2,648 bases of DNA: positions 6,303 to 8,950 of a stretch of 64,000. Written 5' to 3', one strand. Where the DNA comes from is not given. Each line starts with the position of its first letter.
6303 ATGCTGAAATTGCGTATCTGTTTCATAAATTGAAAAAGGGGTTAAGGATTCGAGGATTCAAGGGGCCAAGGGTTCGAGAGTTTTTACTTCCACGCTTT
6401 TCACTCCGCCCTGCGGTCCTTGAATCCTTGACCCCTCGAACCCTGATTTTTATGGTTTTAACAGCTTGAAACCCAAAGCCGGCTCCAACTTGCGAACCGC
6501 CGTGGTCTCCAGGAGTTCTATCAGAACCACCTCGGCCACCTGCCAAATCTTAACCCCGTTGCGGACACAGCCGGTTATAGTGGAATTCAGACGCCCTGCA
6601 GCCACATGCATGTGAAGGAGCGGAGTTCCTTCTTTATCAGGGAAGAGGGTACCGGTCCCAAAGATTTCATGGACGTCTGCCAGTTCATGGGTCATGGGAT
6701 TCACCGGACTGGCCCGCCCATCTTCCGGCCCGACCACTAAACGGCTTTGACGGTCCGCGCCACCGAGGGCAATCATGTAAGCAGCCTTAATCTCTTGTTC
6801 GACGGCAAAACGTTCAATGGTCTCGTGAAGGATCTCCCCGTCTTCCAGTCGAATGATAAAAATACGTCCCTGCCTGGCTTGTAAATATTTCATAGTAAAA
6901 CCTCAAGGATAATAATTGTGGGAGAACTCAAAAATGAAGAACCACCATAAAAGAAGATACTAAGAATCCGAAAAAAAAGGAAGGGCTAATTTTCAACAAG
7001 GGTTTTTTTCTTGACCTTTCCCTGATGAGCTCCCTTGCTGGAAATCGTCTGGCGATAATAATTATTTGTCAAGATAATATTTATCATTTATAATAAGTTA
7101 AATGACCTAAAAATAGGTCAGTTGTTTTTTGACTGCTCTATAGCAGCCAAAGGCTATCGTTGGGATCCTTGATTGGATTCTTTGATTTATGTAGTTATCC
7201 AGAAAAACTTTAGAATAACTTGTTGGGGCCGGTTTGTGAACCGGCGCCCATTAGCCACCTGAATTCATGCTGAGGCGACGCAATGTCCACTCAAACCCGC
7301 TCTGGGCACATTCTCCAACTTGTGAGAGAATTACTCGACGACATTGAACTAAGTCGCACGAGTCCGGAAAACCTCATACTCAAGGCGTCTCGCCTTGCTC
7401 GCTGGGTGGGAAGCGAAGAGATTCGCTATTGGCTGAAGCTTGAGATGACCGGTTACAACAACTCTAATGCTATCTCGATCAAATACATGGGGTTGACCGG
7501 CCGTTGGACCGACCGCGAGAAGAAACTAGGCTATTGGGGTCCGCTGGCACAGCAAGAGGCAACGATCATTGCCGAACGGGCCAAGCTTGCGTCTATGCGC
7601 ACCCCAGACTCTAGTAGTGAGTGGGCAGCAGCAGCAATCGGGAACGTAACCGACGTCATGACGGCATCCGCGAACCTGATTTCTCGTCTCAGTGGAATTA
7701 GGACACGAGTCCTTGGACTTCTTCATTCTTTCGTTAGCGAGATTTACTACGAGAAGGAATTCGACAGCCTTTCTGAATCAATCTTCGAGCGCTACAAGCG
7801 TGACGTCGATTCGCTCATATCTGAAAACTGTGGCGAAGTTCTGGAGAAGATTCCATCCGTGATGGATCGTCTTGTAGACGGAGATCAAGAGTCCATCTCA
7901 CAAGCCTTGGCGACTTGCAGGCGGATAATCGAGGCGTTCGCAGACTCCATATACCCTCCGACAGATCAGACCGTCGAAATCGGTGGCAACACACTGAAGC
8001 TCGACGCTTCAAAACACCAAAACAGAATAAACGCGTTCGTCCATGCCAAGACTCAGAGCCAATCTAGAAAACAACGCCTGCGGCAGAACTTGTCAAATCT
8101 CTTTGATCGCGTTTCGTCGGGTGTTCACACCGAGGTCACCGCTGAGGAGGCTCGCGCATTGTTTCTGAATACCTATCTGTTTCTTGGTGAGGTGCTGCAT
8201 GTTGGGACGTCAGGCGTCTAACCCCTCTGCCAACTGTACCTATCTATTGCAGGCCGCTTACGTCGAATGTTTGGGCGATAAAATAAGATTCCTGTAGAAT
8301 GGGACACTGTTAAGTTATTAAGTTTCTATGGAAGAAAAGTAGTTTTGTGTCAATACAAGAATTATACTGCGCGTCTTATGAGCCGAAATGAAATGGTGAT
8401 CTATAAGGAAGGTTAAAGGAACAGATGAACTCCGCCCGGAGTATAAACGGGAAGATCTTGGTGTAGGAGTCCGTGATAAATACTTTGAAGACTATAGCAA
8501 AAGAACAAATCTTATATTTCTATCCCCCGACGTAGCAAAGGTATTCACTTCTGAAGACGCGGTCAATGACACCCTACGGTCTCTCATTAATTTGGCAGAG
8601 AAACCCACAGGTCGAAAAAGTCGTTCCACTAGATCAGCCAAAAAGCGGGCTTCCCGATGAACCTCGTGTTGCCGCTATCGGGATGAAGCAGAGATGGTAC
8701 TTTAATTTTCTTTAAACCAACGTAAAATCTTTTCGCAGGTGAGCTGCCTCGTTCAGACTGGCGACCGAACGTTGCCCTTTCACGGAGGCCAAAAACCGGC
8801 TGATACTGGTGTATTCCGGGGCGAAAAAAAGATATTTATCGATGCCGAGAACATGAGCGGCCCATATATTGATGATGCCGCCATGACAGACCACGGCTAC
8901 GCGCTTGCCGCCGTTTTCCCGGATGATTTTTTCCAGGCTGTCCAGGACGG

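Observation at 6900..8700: Small inserted segment with a lone Abi-like gene and a decayed antitoxin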

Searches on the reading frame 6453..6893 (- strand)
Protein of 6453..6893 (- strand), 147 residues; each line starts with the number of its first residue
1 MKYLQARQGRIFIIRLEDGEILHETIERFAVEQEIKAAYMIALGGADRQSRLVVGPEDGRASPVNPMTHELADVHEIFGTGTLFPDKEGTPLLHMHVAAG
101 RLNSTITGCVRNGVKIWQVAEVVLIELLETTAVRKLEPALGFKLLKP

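Call 8: search_protein_families(library=pfam, proteins=[window:6453-6893:-], max_evalue=1)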
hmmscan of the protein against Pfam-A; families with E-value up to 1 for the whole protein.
window:6453-6893:- (147 aa): 3 families
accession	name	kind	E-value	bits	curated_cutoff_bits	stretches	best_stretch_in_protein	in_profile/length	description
PF03479.20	PCC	-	1.5e-21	77.4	25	1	10-127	1-115/117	Plants and Prokaryotes Conserved (PCC) domain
PF18921.5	Cyanophycin_syn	-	0.043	14.2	27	0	10-44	42-76/115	Cyanophycin synthase-like N-terminal domain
PF17545.7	DUF5461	-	0.26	12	25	0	106-124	49-68/93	Family of unknown function (DUF5461)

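Call 25: find_related_loci(query=window:6453-6893:-, collection=genome_contigs, flank=6000)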
Query window:6453-6893:- (147 aa) in genome_contigs; peptide patterns used: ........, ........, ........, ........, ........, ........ (x = any residue, [..] = any of these).
120 stretches matched a pattern; 5 encode a relative of the query (tblastn E <= 1e-3); 5 distinct loci.
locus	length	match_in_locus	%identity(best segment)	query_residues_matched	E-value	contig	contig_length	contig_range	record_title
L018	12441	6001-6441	80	1-147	1e-80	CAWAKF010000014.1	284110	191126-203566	MAG: uncultured delta proteobacterium isolate MFD02416.bin.2.107 genome assembly, contig: contig_25447, whole genome sho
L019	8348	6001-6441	81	1-147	9e-80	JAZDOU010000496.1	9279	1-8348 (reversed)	MAG: Pseudomonadota bacterium isolate MEGAHIT-group-0.794 k141_12613749, whole genome shotgun sequence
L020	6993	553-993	65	1-147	3e-64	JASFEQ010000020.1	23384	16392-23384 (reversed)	MAG: Desulfobacteraceae bacterium isolate D0606M12metaG_Bin_56 D0606M12metaG_FD_scaffold_404_c1, whole genome shotgun se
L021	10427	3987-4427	64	1-147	6e-64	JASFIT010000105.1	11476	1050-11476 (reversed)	MAG: Desulfobacteraceae bacterium isolate D0608S20remetaG_Bin_205 D0608S20remetaG_FD_scaffold_1188_c1, whole genome shot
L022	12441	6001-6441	61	1-147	1e-61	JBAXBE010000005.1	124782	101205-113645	MAG: Chlorobiaceae bacterium isolate ELA159 MAG159_5, whole genome shotgun sequence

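Call 45: search_protein_families(library=pfam, proteins=[L018:4903-5274:-, L018:5274-5477:-], max_evalue=0.01)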
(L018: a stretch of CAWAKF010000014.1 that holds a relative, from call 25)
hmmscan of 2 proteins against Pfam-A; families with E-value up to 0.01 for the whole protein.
L018:4903-5274:- (123 aa): 3 families
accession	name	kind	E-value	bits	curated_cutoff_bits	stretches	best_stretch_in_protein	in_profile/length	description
PF01850.27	PIN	-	2.2e-17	64.2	23.6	1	2-116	2-119/120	PIN domain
PF18480.7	DUF5615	-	0.00014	22.1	23.8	1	86-122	33-69/110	Domain of unknown function (DUF5615)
PF10130.15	PIN_2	-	0.0022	18.7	22.4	1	87-112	91-116/133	PIN domain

L018:5274-5477:- (67 aa): 2 families
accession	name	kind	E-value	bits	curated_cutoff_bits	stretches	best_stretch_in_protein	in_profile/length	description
PF04014.23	MazE_antitoxin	-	8.3e-10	38.9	24.7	1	3-46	2-46/48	Antidote-toxin recognition MazE, bacterial antitoxin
PF15937.10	PrlF_antitoxin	-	0.0018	18.8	32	1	4-31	3-30/99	prlF antitoxin for toxin YhaV_toxin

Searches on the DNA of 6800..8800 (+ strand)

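Call 80: search_dna_similar(query=window:7283-8221:+, collection=ecoli_genomes, mode=distant, max_rows=10, max_evalue=0.001)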
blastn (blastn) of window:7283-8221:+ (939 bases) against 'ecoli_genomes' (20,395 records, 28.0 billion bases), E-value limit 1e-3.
No match.

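Call 89: search_rna_families(source=window, start=6800, end=8800, threshold=evalue, max_evalue=1)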
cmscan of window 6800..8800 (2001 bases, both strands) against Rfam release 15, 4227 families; matches with E-value up to 1: 0.
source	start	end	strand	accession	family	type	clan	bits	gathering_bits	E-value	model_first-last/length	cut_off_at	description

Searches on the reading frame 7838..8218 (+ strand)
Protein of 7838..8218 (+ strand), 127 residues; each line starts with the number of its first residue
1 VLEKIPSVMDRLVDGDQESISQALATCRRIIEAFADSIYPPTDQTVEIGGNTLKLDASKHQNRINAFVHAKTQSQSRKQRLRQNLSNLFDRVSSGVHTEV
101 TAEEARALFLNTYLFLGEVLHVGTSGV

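Call 91: predict_structure(alignment_id=A5)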
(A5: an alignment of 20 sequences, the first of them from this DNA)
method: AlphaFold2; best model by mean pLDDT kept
length: 127 residues; sequences in the alignment: 20
mean_pLDDT: 88.7   pTM: 0.81
mean pLDDT of the five models: 88.7, 86.8, 86.3, 84.9, 84.9
residues with pLDDT >= 90: 85; 70-90: 34; 50-70: 6; < 50: 2
segments of 3 or more residues with pLDDT < 50: none
pLDDT, mean of each block of 10 residues (from residue 1): 76 86 91 94 93 95 95 92 93 82 91 93 65
secondary structure, 60 per line:
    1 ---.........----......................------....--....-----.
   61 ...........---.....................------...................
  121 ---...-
elements in order: H4-12 H17-38 E45-48 E51-54 H60-71 H75-95 H102-120

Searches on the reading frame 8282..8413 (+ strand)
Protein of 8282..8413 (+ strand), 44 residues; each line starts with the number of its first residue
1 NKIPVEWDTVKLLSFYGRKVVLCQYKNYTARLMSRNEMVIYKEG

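Call 8: search_protein_families(library=pfam, proteins=[window:8282-8413:+], max_evalue=1)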
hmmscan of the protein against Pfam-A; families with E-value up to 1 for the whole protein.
window:8282-8413:+ (44 aa): 0 families

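Call 9: search_protein_families(library=padloc, proteins=[window:8282-8413:+], max_evalue=1)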
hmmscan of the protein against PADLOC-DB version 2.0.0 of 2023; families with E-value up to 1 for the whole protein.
window:8282-8413:+ (44 aa): 0 families

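Call 10: search_protein_families(library=ncbifam, proteins=[window:8282-8413:+], max_evalue=1)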
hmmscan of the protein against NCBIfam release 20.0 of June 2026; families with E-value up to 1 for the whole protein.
window:8282-8413:+ (44 aa): 0 families

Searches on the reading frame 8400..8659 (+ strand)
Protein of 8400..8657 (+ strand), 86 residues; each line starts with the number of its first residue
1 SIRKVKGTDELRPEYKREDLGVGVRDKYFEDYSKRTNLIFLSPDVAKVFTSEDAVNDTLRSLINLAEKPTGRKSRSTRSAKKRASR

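Call 8: search_protein_families(library=pfam, proteins=[window:8400-8659:+], max_evalue=1)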
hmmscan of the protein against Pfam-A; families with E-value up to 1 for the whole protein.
window:8400-8659:+ (86 aa): 0 families

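Call 9: search_protein_families(library=padloc, proteins=[window:8400-8659:+], max_evalue=1)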
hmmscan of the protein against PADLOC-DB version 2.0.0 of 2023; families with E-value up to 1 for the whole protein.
window:8400-8659:+ (86 aa): 1 family
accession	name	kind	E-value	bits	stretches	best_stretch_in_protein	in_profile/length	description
PDLC00815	Cyclase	-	0.013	12.6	1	24-70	221-268/393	oligonucleotide-cyclase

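Call 10: search_protein_families(library=ncbifam, proteins=[window:8400-8659:+], max_evalue=1)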
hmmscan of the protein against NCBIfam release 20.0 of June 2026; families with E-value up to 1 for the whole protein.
window:8400-8659:+ (86 aa): 0 families

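Call 19: search_dna_similar(query=window:8400-8657:+, collection=plasmids, mode=protein, max_evalue=0.01, max_rows=25)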
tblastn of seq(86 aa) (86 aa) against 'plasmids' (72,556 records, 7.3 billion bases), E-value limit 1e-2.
Records with a match: 1; places in all: 1; records where one place covers at least 80% of the query: 0.
Best place of each record, by identity: <60% 1.
By first word of the organism name: Kovacikia 1.
By predicted mobility (MOB-suite, as given by PLSDB): non-mobilizable 1.
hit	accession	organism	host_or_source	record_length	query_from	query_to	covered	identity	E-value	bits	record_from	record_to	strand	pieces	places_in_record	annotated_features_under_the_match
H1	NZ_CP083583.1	Kovacikia minuta CCNUW1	cell culture,fresh water lake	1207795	7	70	74%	46.9%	4e-10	61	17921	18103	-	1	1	record has no annotation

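Call 20: get_annotated_region(hit=H1, flank=1500)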
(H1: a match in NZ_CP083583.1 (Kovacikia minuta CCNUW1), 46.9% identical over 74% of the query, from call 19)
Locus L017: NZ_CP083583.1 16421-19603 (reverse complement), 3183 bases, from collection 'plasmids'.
description: Kovacikia minuta CCNUW1 strain CCNU0001 plasmid pA, complete sequence
organism: Kovacikia minuta CCNUW1 (NCBI taxid 2653194)
taxonomy: Bacteria; Cyanobacteriota; Cyanophyceae; Leptolyngbyales; Leptolyngbyaceae; Kovacikia; Kovacikia minuta; Kovacikia minuta CCNUW1
host: -; source: cell culture,fresh water lake; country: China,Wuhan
typing (MOB-suite, as given by PLSDB): non-mobilizable
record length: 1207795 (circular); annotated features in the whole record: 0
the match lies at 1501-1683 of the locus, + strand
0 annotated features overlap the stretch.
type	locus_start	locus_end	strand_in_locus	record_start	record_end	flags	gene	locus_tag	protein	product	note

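Call 72: find_homologous_proteins(query=window:8400-8618:+, max_evalue=0.001)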
Query seq(73 aa) (73 aa): 528 proteins with E <= 0.001 among 528 candidates; the best 120 are listed.
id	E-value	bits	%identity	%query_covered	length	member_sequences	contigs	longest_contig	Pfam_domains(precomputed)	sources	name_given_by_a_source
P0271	4.8e-31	123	86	97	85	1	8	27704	-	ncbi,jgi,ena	ncbi:MAG: hypothetical protein ABSE95_09690 [Thermodesulfobacteriota bacterium]|jgi:hypothetical pro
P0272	4.8e-31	123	86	97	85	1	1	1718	-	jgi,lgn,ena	-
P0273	6.6e-31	123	85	97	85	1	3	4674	-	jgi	-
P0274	5.3e-30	120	83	97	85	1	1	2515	-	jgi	jgi:hypothetical protein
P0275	1.0e-29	119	82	97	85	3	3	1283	-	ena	-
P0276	1.0e-29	119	83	97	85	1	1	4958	-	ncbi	-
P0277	2.0e-29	118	80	97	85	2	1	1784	-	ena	-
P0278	2.5e-29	118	80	97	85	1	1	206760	-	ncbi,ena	-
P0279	3.4e-29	117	80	97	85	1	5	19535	-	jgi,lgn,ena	jgi:hypothetical protein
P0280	3.8e-29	117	80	97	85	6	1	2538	-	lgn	-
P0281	3.9e-29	117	80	97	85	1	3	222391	-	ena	-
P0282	4.0e-29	117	82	97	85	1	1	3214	-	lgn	-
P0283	4.0e-29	117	80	97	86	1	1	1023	-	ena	-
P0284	4.4e-29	117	80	97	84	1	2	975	-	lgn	-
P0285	5.3e-29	117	80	97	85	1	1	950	-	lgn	-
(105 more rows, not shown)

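Call 74: find_encoding_contigs(protein=P0271, flank=4000, max_places=4)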
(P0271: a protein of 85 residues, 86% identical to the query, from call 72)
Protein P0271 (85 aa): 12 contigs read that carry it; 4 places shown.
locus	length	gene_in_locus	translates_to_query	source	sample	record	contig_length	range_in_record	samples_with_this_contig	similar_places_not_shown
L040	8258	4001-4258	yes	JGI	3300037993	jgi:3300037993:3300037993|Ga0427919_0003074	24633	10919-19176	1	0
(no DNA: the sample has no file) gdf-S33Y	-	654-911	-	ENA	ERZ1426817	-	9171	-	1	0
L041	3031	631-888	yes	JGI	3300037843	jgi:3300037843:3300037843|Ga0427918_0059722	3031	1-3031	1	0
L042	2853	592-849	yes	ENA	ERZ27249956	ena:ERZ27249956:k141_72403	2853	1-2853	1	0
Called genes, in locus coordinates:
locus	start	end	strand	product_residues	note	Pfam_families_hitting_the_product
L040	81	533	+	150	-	-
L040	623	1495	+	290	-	PF18928:DUF5677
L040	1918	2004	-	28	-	-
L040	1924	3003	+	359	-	PF05145:AbrB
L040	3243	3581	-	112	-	PF03544:TonB_C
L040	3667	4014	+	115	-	PF04365:BrnT_toxin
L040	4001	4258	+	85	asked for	-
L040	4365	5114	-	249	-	PF03544:TonB_C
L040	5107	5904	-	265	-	PF00005:ABC_tran, PF02463:SMC_N (faint), PF13175:AAA_15 (faint), PF13304:AAA_21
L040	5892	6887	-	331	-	PF01032:FecCD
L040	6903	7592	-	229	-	PF01902:Diphthami_syn_2_N, PF28410:Diphthami_syn_2_C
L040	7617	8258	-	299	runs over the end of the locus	PF01497:Peripla_BP_2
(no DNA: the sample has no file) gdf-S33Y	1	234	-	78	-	?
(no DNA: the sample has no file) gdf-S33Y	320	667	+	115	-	PF04365:BrnT_toxin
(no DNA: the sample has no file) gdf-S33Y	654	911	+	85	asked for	-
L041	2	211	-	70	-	?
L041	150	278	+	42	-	-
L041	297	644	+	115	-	PF04365:BrnT_toxin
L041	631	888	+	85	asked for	-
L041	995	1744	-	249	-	PF03544:TonB_C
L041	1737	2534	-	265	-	PF00005:ABC_tran, PF02463:SMC_N (faint), PF13175:AAA_15 (faint), PF13304:AAA_21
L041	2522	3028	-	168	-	PF01032:FecCD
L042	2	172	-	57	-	?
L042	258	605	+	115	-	PF04365:BrnT_toxin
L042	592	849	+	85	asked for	-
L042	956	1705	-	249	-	PF03544:TonB_C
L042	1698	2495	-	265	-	PF00005:ABC_tran, PF02463:SMC_N (faint), PF13175:AAA_15 (faint), PF13304:AAA_21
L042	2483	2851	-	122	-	?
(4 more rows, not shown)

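Call 97: search_protein_families(library=ncbifam, proteins=[P0271, L040:3667-4011:+], max_evalue=1)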
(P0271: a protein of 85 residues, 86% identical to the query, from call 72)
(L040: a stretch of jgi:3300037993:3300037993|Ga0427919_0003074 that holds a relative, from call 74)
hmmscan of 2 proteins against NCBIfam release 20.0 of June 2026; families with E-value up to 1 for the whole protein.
P0271 (85 aa): 0 families

L040:3667-4011:+ (115 aa): 0 families
